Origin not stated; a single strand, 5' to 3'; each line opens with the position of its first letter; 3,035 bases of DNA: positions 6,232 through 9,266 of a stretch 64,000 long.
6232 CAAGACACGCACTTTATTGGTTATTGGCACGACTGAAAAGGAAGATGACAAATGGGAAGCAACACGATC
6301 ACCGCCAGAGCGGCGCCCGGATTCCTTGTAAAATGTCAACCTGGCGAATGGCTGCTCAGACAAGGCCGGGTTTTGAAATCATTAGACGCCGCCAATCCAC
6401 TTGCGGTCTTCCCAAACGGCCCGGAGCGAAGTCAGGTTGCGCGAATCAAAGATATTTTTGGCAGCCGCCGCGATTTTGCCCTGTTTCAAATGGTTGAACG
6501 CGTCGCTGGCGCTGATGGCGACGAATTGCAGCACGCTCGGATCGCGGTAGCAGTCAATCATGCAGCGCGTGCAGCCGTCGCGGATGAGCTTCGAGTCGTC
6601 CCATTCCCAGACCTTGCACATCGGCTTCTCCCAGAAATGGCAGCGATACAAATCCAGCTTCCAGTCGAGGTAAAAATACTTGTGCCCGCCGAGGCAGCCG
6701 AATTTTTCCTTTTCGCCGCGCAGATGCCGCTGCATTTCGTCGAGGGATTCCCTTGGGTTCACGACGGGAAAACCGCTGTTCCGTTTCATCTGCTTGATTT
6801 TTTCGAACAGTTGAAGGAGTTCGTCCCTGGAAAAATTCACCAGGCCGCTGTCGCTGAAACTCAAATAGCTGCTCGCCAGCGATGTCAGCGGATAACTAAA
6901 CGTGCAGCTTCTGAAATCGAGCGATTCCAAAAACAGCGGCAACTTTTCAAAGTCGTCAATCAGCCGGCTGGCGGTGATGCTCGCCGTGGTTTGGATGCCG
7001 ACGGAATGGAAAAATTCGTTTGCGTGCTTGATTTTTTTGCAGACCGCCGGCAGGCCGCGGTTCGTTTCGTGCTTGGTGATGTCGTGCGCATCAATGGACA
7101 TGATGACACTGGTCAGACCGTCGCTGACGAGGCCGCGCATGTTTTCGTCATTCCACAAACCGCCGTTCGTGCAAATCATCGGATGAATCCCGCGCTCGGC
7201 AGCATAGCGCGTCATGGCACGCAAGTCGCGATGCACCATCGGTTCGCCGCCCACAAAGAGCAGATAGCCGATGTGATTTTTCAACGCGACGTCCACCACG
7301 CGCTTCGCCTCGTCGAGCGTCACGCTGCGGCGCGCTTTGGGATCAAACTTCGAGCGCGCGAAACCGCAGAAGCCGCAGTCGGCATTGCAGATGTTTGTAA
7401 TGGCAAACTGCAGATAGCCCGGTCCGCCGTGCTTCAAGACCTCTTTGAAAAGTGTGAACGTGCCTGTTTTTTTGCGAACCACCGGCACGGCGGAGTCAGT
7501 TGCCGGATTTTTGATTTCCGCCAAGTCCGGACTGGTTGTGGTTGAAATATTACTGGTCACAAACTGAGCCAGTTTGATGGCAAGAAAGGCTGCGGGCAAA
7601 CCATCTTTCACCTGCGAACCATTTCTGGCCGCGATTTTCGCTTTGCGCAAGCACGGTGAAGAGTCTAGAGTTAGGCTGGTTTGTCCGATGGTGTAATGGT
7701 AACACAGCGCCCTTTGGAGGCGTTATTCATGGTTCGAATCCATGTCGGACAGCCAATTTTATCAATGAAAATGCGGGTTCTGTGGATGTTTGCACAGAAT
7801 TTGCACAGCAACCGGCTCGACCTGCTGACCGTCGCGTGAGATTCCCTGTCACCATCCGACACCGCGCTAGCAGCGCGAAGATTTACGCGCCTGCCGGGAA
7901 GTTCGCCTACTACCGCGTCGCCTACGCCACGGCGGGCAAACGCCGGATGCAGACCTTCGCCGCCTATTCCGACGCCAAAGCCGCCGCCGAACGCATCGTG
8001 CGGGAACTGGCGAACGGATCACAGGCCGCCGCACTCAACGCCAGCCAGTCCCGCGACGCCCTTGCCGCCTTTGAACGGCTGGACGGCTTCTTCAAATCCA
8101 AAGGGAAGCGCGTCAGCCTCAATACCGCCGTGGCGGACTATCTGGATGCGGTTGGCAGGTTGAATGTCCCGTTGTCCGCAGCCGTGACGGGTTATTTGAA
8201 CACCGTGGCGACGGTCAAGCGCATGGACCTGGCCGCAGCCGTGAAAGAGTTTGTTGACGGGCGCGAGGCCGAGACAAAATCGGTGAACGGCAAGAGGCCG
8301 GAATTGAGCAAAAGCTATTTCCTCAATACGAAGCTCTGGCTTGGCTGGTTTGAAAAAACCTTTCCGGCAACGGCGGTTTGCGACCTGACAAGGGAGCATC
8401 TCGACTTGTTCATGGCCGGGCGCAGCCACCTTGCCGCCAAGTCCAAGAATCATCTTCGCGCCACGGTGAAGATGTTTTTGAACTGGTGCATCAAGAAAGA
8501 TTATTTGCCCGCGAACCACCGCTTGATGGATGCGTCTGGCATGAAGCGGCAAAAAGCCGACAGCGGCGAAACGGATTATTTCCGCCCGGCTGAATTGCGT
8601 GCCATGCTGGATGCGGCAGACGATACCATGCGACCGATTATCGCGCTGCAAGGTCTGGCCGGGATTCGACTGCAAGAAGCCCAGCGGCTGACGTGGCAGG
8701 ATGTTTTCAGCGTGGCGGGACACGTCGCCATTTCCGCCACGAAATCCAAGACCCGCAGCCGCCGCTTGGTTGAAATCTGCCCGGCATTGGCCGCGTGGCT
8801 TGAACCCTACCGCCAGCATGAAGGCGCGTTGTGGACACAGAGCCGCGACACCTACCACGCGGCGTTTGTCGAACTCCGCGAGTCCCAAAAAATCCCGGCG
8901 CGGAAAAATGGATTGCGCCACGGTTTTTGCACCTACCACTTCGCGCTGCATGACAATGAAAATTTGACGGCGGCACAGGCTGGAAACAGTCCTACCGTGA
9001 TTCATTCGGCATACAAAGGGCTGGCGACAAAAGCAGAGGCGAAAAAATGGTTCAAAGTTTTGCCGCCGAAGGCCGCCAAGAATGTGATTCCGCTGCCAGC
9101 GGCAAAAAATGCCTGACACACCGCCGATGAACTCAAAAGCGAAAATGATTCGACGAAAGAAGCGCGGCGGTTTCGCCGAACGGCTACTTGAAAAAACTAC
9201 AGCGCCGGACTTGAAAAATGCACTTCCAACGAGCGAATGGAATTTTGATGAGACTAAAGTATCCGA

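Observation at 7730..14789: About 7 kb integrase/Xis/primase element in tRNA-Gln, resembling a phage satellite or small mobilizable island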

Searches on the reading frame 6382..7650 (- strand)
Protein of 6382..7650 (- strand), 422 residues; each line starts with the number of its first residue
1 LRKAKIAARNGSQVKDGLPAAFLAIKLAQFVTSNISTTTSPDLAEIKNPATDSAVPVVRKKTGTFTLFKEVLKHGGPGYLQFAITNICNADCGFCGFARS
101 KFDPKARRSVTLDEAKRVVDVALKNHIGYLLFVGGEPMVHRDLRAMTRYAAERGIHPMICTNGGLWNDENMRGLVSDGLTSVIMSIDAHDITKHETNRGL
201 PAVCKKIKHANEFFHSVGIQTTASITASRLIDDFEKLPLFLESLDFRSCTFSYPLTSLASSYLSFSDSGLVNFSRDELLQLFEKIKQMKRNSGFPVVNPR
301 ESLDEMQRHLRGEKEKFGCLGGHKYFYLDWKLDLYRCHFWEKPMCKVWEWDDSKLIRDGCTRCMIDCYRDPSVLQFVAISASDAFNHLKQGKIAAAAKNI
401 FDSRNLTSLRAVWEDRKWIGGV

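Call 14: find_related_loci(query=window:6382-7650:-, collection=genome_contigs, flank=10000)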
Query window:6382-7650:- (422 aa) in genome_contigs; peptide patterns used: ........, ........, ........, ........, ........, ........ (x = any residue, [..] = any of these).
599 stretches matched a pattern (row limit reached: there are more); 515 encode a relative of the query (tblastn E <= 1e-3); the best 80 are kept; 80 distinct loci.
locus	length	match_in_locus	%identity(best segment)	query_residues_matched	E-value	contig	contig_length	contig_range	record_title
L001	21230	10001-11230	87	14-422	0e+0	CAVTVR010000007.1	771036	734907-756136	MAG: uncultured Verrucomicrobiae bacterium isolate MFD09286.bin.2.125 genome assembly, contig: contig_28008, whole genom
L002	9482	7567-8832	82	2-422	0e+0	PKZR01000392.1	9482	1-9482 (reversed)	MAG: Limisphaerales bacterium isolate bog_1421 73.20111000_S3M.12_contig_599, whole genome shotgun sequence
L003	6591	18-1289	80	2-422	0e+0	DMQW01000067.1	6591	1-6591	MAG TPA_asm: Limisphaerales bacterium isolate UBA11358 contig_11399, whole genome shotgun sequence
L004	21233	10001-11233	82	15-422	0e+0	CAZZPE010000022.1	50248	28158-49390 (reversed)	MAG TPA_asm: uncultured Bifidobacteriaceae bacterium isolate binchicken_co3_607 genome assembly, contig: NODE_1937_lengt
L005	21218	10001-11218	83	18-422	0e+0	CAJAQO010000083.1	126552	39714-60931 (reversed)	MAG: uncultured Verrucomicrobia subdivision 3 bacterium isolate B-2_bin-237 genome assembly, contig: bin-237:083/335, wh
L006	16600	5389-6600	84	21-422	0e+0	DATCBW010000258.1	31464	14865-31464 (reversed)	MAG TPA_asm: Verrucomicrobiia bacterium isolate SMAG_U7683 k141_92759, whole genome shotgun sequence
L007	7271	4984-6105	89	49-422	0e+0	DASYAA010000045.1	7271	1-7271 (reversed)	MAG TPA_asm: Verrucomicrobiia bacterium isolate SMAG_U4867 k141_3197716, whole genome shotgun sequence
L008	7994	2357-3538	85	30-422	0e+0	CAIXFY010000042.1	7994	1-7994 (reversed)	MAG: uncultured Verrucomicrobia subdivision 3 bacterium isolate VK1_bin-0319 genome assembly, contig: bin-0319:42/85, wh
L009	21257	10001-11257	80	4-422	0e+0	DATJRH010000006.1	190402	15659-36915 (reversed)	MAG TPA_asm: Candidatus Aquilonibacter sp. isolate SMAG_U14962 k141_860694, whole genome shotgun sequence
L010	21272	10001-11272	80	2-422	0e+0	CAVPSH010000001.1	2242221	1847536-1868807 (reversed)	MAG: uncultured bacterium isolate MFD00031.bin.2.149 genome assembly, contig: contig_17968, whole genome shotgun sequenc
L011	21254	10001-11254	80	8-422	0e+0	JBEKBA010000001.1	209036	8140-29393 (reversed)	MAG: Verrucomicrobiota bacterium isolate SPRUCE 125 SPRUCE_125_1, whole genome shotgun sequence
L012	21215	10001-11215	83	19-422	0e+0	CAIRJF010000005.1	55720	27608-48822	MAG: uncultured Verrucomicrobia subdivision 3 bacterium isolate AM2_bin-1229 genome assembly, contig: bin-1229:05/40, wh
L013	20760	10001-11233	80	15-422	0e+0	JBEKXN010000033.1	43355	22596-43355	MAG: Verrucomicrobiota bacterium isolate SPRUCE 652 SPRUCE_652_33, whole genome shotgun sequence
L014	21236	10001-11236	81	13-422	0e+0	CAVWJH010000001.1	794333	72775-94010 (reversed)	MAG: uncultured Verrucomicrobiae bacterium isolate MFD05502.bin.2.46 genome assembly, contig: contig_25608, whole genome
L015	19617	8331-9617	78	4-422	0e+0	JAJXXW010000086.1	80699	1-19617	MAG: bacterium isolate BP6.bin43 NODE_467_length_80699_cov_4.444745, whole genome shotgun sequence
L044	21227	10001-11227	78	18-422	0e+0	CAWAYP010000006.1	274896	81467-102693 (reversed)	MAG: uncultured Verrucomicrobiae bacterium isolate MFD05580.bin.1.99 genome assembly, contig: contig_27966, whole genome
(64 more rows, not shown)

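Call 15: search_protein_families(library=ncbifam, proteins=[window:6382-7650:-], max_evalue=0.01)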
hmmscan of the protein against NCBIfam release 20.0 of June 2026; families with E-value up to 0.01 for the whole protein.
window:6382-7650:- (422 aa): 64 families (the best 25 are shown)
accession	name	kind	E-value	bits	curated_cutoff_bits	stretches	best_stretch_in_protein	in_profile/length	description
NF045574.1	sacti_mat_StsB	exception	2.6e-17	62.8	625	1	81-250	99-265/466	StsB family radical SAM/SPASM domain sactipeptide maturase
TIGR04545.1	rSAM_ahbD_hemeb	equivalog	3.6e-17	62.8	500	1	82-227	4-147/339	heme b synthase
TIGR04347.1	pseudo_SAM_Halo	equivalog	4e-16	59.3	525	1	82-199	42-156/390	TIGR04347 family pseudo-SAM/SPASM protein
TIGR03961.1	rSAM_PTO1314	hypoth_equivalog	5.1e-16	58.9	306.05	1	87-376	32-311/332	PTO1314 family radical SAM protein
TIGR04055.1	rSAM_NirJ2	equivalog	7.8e-16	58.5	500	1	82-220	4-139/326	putative heme d1 biosynthesis radical SAM protein NirJ2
TIGR04546.1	rSAM_ahbC_deAc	equivalog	1.3e-15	57.1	650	1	82-230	43-188/390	12,18-didecarboxysiroheme deacetylase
TIGR04466.1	rSAM_BlsE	equivalog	4.2e-15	56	400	1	79-203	4-123/327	cytosylglucuronate decarboxylase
TIGR04054.1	rSAM_NirJ1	equivalog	2.7e-14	52.6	650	1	75-199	34-154/387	putative heme d1 biosynthesis radical SAM protein NirJ1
TIGR02666.1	moaA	equivalog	5.4e-14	51.9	284.05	1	79-212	11-152/336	GTP 3',8-cyclase MoaA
NF038283.1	viperin_w_prok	equivalog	9.7e-14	51.2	180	1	82-192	6-120/281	viperin family antiviral radical SAM protein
TIGR04303.1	GeoRSP_rSAM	equivalog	1.1e-13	51.5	400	1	79-230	6-152/325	GeoRSP system radical SAM/SPASM protein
TIGR04317.1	W_rSAM_matur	equivalog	3.5e-13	49.4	380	1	80-214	6-140/349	tungsten cofactor oxidoreductase radical SAM maturase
TIGR02668.1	moaA_archaeal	equivalog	6.9e-12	45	325.25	1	80-212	12-145/303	GTP 3',8-cyclase MoaA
NF049973.1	radical_Rv1681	equivalog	3.5e-11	42.6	380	1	77-243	70-236/326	Rv1681 family radical SAM protein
TIGR04053.2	TIGR04053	equivalog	9.3e-11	41.6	395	1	82-223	12-154/366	TIGR04053 family radical SAM/SPASM domain-containing protein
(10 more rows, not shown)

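Call 29: find_encoding_contigs(protein=window:6382-7650:-, flank=10000, max_places=10)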
Protein window:6382-7650:- (422 aa): no gene with exactly this product is on record in the collection.

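Call 45: search_protein_families(library=pfam, proteins=[L044:4889-6976:-], max_evalue=0.01)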
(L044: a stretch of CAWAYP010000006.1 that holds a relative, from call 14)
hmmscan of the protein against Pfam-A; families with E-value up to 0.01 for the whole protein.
L044:4889-6976:- (695 aa): 4 families
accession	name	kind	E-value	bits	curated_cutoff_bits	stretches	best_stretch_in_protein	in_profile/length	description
PF13155.12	Toprim_2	-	3.6e-06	27.7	22.1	1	153-237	2-84/88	Toprim-like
PF01807.25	Zn_ribbon_DnaG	-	0.00037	20.7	24.9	1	6-49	18-58/98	CHC2 zinc finger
PF13362.12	Toprim_3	-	0.00095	20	27.2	1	151-245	2-93/95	Toprim domain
PF13662.12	Toprim_4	-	0.0016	19.1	25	1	151-222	3-82/85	Toprim domain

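Call 46: search_protein_families(library=phrogs, proteins=[L044:4889-6976:-], max_evalue=0.01)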
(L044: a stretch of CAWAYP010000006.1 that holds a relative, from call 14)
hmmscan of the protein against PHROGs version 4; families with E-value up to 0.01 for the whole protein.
L044:4889-6976:- (695 aa): 6 families
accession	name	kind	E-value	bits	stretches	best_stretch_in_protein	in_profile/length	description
phrog_6088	-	DNA, RNA and nucleotide metabolism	7e-38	131.6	2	82-250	147-289/772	DNA primase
phrog_239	-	DNA, RNA and nucleotide metabolism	2.2e-26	94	1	84-264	141-319/801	DNA primase/helicase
phrog_6444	-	DNA, RNA and nucleotide metabolism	2.4e-11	44.2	2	133-228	244-343/577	DNA primase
phrog_47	-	DNA, RNA and nucleotide metabolism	1.8e-10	41.1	1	146-239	230-320/947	DNA primase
phrog_26824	-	unknown function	1.1e-09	38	1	76-245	108-274/868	-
phrog_849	-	DNA, RNA and nucleotide metabolism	1.1e-08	35.5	1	88-229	185-327/435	DNA primase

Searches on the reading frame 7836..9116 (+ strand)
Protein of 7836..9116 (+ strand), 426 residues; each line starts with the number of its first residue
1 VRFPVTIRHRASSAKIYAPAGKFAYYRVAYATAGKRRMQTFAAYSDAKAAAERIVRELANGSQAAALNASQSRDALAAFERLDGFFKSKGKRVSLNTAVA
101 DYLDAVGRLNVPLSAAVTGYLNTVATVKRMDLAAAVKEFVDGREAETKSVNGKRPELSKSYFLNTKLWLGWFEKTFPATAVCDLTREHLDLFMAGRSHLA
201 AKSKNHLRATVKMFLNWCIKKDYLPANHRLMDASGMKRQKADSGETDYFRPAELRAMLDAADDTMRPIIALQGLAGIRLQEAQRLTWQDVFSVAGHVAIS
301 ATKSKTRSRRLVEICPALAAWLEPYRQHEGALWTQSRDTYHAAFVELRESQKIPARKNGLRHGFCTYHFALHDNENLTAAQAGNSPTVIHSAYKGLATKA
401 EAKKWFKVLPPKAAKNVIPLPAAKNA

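Call 7: search_protein_families(library=pfam, proteins=[window:7836-9116:+], max_evalue=0.01)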
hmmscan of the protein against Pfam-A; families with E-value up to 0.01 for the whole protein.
window:7836-9116:+ (426 aa): 1 family
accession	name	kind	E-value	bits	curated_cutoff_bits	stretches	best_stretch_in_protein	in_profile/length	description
PF00589.27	Phage_integrase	-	1.6e-06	28.5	27.1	1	249-366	3-138/172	Phage integrase family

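Call 8: search_protein_families(library=phrogs, proteins=[window:7836-9116:+], max_evalue=0.01)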
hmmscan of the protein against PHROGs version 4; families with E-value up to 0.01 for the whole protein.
window:7836-9116:+ (426 aa): 2 families
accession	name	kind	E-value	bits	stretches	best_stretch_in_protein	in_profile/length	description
phrog_1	-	integration and excision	1.6e-26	94.8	1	25-370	125-408/611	integrase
phrog_216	-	integration and excision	8.7e-09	35.9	1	201-345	12-170/301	integrase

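Call 9: search_protein_families(library=padloc, proteins=[window:7836-9116:+], max_evalue=0.01)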
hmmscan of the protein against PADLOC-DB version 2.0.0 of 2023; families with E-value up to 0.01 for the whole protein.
window:7836-9116:+ (426 aa): 0 families

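Call 15: search_protein_families(library=ncbifam, proteins=[window:7836-9116:+], max_evalue=0.01)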
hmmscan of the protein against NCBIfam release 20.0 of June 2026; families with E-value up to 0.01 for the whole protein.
window:7836-9116:+ (426 aa): 4 families
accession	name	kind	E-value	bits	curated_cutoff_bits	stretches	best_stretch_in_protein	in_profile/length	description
TIGR02224.1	recomb_XerC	equivalog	3.5e-07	29.9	335.15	1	172-347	32-209/295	tyrosine recombinase XerC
TIGR02225.1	recomb_XerD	equivalog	4.6e-05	22.9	329.6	1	160-348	20-207/290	site-specific tyrosine recombinase XerD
NF040815.2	recomb_XerA_Arch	equivalog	0.00019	21.1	220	1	200-328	54-174/263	site-specific tyrosine recombinase/integron integrase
TIGR02249.1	integrase_gron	subfamily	0.00054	19.4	265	1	248-355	101-207/315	integron integrase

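Call 24: find_related_loci(query=window:7836-9116:+, collection=viral_contigs, flank=10000)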
Query window:7836-9116:+ (426 aa) in viral_contigs; peptide patterns used: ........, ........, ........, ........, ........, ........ (x = any residue, [..] = any of these).
3 stretches matched a pattern, but none encodes a relative of the query by tblastn (E <= 1e-3).

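Call 83: find_encoding_contigs(protein=window:7836-9116:+, flank=8000, max_places=10)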
Protein window:7836-9116:+ (426 aa): 3 contigs read that carry it; 1 place shown.
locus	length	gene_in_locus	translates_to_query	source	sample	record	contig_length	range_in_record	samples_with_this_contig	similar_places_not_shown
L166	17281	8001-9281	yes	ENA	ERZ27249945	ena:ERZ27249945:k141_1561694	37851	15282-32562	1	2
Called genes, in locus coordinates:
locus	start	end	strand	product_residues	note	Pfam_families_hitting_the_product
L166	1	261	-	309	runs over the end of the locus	PF18780:HNH_repeat, PF01844:HNH, PF14279:HNH_5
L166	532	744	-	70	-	-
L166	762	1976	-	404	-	PF00291:PALP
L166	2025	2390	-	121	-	-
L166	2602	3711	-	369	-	PF12826:HHH_2 (weak), PF14520:HHH_5 (weak), PF02481:DNA_processg_A, PF18306:LDcluster4 (faint), PF01978:TrmB (faint), PF17782:WHD_DprA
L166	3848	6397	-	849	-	PF00270:DEAD, PF04851:ResIII, PF22527:DEXQc_Suv3, PF12029:DUF3516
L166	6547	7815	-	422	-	PF04055:Radical_SAM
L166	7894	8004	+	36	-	-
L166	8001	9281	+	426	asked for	PF00589:Phage_integrase (weak)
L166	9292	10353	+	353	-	-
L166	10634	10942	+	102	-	-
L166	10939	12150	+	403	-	PF08800:BT4734-like_N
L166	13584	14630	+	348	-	PF13310:Virulence_RhuM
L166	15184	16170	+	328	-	-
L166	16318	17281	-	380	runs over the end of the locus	PF02706:Wzz (weak)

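Call 90: search_solved_structures(query=window:7836-9116:+, max_evalue=0.01, show_alignments=2)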
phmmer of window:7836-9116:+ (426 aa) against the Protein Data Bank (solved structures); distinct sequences matched with E-value up to 0.01: 1.
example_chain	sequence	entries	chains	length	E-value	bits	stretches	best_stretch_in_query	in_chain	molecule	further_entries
5c6k_A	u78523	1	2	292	0.00037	23.1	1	234-378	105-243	Integrase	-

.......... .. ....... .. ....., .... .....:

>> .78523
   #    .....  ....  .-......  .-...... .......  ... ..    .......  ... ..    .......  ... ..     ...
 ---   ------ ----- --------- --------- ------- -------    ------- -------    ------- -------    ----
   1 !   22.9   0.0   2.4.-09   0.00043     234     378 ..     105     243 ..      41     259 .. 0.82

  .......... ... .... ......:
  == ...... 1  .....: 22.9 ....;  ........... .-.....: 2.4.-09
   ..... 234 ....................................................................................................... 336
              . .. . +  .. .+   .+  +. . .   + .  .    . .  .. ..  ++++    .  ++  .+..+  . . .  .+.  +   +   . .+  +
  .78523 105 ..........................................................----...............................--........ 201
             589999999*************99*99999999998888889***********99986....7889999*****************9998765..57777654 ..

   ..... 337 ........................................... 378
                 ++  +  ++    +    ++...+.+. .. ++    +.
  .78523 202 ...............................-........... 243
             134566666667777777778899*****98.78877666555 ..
